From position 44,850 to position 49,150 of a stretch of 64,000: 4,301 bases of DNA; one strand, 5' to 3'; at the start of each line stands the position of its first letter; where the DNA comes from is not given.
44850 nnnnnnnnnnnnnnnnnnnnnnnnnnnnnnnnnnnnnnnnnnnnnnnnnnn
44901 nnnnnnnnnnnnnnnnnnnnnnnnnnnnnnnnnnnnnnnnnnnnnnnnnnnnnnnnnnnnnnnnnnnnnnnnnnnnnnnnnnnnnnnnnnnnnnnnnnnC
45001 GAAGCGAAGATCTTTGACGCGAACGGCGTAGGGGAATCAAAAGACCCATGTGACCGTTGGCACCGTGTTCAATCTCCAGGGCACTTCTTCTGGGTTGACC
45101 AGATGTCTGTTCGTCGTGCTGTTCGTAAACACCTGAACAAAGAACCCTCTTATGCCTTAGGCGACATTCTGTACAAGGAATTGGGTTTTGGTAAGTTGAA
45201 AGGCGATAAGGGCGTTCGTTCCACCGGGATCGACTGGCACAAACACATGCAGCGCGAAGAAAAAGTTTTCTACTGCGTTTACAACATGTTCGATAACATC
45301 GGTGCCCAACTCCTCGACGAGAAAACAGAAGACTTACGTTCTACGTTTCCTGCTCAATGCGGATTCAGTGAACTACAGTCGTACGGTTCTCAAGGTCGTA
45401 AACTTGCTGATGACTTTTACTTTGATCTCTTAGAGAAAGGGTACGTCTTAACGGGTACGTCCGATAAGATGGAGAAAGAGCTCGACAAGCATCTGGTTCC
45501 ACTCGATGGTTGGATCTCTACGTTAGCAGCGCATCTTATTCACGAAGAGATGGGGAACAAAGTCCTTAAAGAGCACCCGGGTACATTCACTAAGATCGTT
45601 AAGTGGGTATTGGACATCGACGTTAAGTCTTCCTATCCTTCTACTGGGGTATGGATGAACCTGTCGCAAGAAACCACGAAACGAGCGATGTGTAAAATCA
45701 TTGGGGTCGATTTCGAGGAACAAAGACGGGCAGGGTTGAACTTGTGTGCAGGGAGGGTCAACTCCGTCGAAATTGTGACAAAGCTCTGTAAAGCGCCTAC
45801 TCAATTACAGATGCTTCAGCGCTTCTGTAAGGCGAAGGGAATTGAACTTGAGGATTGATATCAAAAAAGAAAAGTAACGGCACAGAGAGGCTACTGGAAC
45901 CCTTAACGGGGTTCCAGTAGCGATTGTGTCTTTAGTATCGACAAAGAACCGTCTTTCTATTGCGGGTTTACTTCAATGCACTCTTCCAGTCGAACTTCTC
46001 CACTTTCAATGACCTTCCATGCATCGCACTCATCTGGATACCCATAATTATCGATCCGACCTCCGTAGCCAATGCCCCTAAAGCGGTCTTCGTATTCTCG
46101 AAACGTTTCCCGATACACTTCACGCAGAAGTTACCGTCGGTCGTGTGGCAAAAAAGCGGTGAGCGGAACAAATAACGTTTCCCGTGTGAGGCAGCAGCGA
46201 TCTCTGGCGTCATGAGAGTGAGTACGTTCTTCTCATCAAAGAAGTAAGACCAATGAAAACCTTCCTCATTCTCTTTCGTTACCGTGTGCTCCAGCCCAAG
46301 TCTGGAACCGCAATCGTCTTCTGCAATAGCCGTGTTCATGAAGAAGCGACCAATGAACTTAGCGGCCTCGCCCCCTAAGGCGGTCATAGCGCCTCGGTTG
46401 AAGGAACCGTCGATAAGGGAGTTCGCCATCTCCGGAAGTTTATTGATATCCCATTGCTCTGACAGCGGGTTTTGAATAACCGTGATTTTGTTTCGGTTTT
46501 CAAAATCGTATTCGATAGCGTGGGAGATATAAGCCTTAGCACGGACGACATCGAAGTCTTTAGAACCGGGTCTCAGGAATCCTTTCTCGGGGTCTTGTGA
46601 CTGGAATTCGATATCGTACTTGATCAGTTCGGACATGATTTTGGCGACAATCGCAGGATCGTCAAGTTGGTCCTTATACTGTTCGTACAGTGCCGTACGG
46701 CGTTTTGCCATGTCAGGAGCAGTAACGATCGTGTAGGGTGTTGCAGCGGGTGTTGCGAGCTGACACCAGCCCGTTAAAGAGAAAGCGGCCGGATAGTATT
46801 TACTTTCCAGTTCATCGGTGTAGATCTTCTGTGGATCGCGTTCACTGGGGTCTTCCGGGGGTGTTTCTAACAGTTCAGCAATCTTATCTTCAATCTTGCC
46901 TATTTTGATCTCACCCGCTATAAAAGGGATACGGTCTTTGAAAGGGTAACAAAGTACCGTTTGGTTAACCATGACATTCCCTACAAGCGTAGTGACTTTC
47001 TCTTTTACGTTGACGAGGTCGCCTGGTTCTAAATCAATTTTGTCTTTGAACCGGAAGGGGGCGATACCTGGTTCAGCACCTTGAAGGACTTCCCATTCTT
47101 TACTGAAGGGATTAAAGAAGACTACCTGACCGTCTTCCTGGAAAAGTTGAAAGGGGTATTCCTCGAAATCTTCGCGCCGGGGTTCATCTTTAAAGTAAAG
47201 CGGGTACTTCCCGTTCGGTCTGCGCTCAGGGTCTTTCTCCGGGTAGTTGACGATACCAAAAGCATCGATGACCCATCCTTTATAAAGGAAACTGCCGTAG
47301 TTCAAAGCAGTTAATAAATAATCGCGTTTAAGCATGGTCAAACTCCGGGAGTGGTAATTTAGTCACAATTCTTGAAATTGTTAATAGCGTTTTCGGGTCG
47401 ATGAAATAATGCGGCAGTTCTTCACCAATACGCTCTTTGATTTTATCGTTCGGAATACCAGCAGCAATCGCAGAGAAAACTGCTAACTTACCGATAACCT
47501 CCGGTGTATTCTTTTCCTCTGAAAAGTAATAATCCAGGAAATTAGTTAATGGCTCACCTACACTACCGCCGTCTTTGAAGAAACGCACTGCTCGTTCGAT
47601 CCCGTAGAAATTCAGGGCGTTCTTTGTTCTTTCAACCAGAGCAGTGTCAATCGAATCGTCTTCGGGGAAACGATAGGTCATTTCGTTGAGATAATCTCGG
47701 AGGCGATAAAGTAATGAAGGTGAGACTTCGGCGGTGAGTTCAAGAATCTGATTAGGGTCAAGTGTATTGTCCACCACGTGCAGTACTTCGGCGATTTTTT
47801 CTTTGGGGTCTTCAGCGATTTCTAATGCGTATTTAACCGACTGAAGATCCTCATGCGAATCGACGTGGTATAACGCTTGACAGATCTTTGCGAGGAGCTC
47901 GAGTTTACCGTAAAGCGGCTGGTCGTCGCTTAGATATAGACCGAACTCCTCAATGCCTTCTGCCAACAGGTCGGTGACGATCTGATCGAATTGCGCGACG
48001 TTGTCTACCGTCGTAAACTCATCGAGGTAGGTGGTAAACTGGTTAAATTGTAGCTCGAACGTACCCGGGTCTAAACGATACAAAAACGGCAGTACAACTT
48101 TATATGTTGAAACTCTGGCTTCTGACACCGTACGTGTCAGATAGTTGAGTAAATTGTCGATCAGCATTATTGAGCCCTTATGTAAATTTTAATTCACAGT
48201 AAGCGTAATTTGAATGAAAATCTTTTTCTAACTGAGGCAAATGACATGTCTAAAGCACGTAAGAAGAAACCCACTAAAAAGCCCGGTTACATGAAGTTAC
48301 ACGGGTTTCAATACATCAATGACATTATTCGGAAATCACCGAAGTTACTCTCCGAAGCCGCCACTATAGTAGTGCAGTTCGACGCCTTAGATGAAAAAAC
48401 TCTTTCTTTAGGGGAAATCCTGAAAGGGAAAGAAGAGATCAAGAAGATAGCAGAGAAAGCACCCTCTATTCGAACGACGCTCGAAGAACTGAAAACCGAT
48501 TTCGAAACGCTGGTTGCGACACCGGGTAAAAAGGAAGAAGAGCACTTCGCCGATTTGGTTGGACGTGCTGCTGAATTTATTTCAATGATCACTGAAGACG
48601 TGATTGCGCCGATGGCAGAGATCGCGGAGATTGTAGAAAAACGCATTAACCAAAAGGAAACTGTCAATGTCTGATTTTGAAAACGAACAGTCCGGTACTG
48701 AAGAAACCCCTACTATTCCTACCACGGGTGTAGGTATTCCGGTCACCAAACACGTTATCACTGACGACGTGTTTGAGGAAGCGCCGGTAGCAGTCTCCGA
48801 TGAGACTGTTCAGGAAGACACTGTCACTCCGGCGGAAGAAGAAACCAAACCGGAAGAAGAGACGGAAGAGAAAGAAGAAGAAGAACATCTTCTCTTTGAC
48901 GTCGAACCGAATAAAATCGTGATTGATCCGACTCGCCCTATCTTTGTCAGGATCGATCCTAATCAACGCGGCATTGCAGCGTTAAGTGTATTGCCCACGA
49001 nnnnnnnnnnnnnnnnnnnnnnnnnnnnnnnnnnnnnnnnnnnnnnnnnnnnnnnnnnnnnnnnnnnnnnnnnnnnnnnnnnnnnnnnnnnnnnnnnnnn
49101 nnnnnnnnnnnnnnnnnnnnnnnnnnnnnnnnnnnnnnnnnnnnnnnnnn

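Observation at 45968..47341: Stand-alone RNA polymerase beta-prime fragment marks this as a phiKZ-like jumbo phage with its own multisubunit RNAP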

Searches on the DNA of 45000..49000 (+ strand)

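Call 6: search_dna_similar(query=window:45000-49000:+, collection=phages, mode=near, max_rows=15)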
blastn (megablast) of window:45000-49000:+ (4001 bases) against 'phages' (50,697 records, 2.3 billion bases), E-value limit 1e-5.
Records with a match: 12; places in all: 12; records where one place covers at least 80% of the query: 9.
Best place of each record, by identity: >=99% 4; 95-99% 5; 80-90% 3.
By first word of the organism name: Klebsiella 6; Serratia 6.
By host as written in the record: Klebsiella pneumoniae 9; Klebsiella pneumoniae K6592 2; - 1.
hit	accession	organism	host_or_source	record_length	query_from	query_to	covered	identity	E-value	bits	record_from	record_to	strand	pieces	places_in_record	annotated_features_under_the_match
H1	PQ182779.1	Klebsiella phage vB_kp_MJ359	Klebsiella pneumoniae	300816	1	4001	100%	99.8%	0e+0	7339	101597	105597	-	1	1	RNA polymerase beta subunit | DNA polymerase | hypothetical protein (x2) | baseplate hub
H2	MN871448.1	Serratia phage KpSz_1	Klebsiella pneumoniae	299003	1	4001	100%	99.5%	0e+0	7289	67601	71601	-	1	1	record has no annotation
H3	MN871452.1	Serratia phage KpZh_1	Klebsiella pneumoniae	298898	1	4001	100%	99.5%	0e+0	7289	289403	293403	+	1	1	record has no annotation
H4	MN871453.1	Serratia phage KpZh_LPS_45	Klebsiella pneumoniae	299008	1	4001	100%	99.5%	0e+0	7289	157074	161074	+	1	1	record has no annotation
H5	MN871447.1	Serratia phage KpLz_1_41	Klebsiella pneumoniae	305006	1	4001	100%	99.0%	0e+0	7162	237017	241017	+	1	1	record has no annotation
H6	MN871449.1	Serratia phage KpXa_1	Klebsiella pneumoniae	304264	1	4001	100%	99.0%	0e+0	7162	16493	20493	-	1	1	record has no annotation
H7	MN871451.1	Serratia phage KpYy_2_45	Klebsiella pneumoniae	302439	1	4001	100%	99.0%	0e+0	7162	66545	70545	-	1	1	record has no annotation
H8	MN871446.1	Klebsiella phage KpLz-2_45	Klebsiella pneumoniae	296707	1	4001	100%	98.2%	0e+0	6990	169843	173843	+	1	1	DNA-directed RNA polymerase subunit alpha | DNA polymerase | hypothetical protein (x3)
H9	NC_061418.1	Klebsiella phage KpLz-2_45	Klebsiella pneumoniae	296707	1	4001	100%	98.2%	0e+0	6990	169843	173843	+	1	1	RNA polymerase beta subunit | DNA polymerase | hypothetical protein (x3)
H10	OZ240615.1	Klebsiella phage vB_KpM_Centimanus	-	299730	16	844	21%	82.8%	0e+0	739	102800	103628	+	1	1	DNA polymerase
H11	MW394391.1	Klebsiella phage vB_KpM_FBKp24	Klebsiella pneumoniae K6592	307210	16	844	21%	82.6%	0e+0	728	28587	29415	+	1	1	putative DNA polymerase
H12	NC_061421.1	Klebsiella phage vB_KpM_FBKp24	Klebsiella pneumoniae K6592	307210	16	844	21%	82.6%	0e+0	728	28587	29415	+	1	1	DNA polymerase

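Call 8: get_annotated_region(hit=H1, flank=20000)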
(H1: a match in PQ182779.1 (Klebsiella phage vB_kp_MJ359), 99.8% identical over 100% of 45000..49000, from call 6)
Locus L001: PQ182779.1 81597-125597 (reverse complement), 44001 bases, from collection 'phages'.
description: Klebsiella phage vB_kp_MJ359, complete genome.
organism: Klebsiella phage vB_kp_MJ359 (NCBI taxid 3279183)
taxonomy: Viruses
host: Klebsiella pneumoniae; source: water; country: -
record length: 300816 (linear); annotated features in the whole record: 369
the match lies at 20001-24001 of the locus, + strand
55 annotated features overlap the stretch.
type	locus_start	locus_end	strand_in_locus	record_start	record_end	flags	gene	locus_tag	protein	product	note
CDS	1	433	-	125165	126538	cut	-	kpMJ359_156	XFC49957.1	virion structural protein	-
CDS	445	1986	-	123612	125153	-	-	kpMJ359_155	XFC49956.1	hypothetical protein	-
CDS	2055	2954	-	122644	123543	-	-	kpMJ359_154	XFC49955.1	hypothetical protein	-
CDS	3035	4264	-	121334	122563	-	-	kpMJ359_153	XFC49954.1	internal head protein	-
CDS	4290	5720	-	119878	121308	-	-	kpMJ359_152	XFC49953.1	internal head protein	-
CDS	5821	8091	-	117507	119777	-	-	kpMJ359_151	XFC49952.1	internal head protein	-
CDS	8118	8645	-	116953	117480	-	-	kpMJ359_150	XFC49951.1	virion structural protein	-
CDS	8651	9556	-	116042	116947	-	-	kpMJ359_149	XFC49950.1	hypothetical protein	-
CDS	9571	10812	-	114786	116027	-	-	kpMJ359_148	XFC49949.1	virion structural protein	-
CDS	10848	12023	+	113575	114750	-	-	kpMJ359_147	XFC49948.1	virion structural protein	-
CDS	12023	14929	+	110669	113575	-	-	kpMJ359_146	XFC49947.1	virion structural protein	-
CDS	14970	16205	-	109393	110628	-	-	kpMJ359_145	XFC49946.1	hypothetical protein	-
CDS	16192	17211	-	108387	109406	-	-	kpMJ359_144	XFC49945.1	hypothetical protein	-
CDS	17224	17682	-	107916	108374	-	-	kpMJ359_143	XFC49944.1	hypothetical protein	-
CDS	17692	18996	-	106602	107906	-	-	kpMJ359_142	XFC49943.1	hypothetical protein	-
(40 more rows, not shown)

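Call 9: get_annotated_region(hit=H9, flank=20000)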
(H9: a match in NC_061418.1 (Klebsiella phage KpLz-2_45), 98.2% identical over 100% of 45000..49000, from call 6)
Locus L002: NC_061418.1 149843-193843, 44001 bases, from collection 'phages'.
description: Klebsiella phage KpLz-2_45, complete genome.
organism: Klebsiella phage KpLz-2_45 (NCBI taxid 2698923)
taxonomy: Viruses; Duplodnaviria; Heunggongvirae; Uroviricota; Caudoviricetes; Siatvirus; Siatvirus Lz245
host: Klebsiella pneumoniae; source: sea water; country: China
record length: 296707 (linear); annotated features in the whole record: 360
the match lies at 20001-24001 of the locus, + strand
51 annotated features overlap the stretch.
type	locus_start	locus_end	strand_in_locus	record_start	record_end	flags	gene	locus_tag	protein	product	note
CDS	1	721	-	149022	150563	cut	-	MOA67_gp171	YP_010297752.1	hypothetical protein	MGA_171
CDS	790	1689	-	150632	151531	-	-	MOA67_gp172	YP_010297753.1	hypothetical protein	MGA_172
CDS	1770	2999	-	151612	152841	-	-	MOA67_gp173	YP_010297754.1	hypothetical protein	MGA_173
CDS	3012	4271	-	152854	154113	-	-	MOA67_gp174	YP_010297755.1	hypothetical protein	MGA_174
CDS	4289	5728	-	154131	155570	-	-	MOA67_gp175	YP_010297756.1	hypothetical protein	MGA_175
CDS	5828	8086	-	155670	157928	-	-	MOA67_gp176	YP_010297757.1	hypothetical protein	MGA_176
CDS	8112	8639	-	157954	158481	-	-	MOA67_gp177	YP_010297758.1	virion structural protein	MGA_177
CDS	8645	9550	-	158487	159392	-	-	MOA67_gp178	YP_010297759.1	virion structural protein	MGA_178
CDS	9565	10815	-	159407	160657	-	-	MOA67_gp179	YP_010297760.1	hypothetical protein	MGA_179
CDS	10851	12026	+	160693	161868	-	-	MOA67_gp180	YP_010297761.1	hypothetical protein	MGA_180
CDS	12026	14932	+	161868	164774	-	-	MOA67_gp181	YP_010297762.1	virion structural protein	MGA_181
CDS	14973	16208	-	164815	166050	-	-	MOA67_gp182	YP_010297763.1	hypothetical protein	MGA_182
CDS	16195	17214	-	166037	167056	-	-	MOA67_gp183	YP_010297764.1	hypothetical protein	MGA_183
CDS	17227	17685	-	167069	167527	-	-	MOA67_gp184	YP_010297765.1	hypothetical protein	MGA_184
CDS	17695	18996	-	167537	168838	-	-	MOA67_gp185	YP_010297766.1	virion structural protein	MGA_185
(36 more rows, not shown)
